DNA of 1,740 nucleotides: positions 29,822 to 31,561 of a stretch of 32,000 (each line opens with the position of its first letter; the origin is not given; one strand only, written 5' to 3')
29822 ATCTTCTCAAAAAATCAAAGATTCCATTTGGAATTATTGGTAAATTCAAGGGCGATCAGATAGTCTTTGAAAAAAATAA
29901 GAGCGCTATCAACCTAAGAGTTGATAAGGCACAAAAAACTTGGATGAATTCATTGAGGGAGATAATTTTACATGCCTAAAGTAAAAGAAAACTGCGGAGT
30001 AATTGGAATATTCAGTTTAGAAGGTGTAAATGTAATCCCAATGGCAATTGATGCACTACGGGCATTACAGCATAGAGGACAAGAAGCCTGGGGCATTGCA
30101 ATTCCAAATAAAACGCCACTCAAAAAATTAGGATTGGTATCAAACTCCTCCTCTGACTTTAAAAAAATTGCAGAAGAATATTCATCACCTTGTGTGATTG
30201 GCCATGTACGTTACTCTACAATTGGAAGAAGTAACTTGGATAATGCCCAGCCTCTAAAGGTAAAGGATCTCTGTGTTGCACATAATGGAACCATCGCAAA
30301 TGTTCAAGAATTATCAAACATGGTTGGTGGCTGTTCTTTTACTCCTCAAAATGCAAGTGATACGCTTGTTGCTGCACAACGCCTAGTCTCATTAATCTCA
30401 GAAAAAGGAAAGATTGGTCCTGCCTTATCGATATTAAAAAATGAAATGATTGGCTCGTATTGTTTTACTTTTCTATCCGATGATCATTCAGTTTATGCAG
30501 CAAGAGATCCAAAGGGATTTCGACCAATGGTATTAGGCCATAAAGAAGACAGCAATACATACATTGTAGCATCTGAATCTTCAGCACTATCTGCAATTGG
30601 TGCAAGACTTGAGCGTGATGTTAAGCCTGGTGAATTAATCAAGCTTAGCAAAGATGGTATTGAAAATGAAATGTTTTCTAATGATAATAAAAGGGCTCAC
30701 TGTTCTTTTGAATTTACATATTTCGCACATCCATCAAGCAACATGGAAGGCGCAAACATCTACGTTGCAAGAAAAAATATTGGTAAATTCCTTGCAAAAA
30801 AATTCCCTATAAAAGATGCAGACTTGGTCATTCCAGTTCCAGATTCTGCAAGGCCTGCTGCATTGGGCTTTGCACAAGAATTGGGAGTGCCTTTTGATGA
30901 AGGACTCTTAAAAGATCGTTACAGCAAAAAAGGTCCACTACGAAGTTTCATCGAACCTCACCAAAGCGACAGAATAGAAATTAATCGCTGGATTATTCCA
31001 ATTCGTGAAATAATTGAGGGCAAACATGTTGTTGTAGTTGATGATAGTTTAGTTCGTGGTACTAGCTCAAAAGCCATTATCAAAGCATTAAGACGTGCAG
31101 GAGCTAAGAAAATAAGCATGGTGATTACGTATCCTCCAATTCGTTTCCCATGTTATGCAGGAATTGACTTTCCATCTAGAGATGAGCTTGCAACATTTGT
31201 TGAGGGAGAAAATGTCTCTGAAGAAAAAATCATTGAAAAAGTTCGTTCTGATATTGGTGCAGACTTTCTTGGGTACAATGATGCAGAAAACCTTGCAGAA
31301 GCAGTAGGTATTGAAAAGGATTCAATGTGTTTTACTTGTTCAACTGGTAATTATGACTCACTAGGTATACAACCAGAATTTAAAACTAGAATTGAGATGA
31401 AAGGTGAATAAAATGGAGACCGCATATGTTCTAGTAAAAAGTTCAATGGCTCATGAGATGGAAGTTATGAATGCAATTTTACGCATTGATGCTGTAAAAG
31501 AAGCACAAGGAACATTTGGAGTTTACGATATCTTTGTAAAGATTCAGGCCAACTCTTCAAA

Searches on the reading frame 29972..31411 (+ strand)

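Call 21: search_protein_families(library=pfam, proteins=[window:29972-31411:+], max_evalue=0.001)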
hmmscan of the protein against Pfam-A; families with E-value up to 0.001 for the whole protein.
window:29972-31411:+ (479 aa): 4 families
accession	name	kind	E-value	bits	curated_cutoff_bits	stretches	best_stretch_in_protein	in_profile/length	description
PF13522.11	GATase_6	-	1.1e-13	51.8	27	1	63-202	3-130/130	Glutamine amidotransferase domain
PF13537.11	GATase_7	-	6.1e-12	46.1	25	1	90-207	11-122/123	Glutamine amidotransferase domain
PF00156.33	Pribosyltran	-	2e-09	37.4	26.3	1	283-386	30-123/158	Phosphoribosyl transferase domain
PF13230.11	GATase_4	-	0.00024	20.6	23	1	39-139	35-138/272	Glutamine amidotransferases class-II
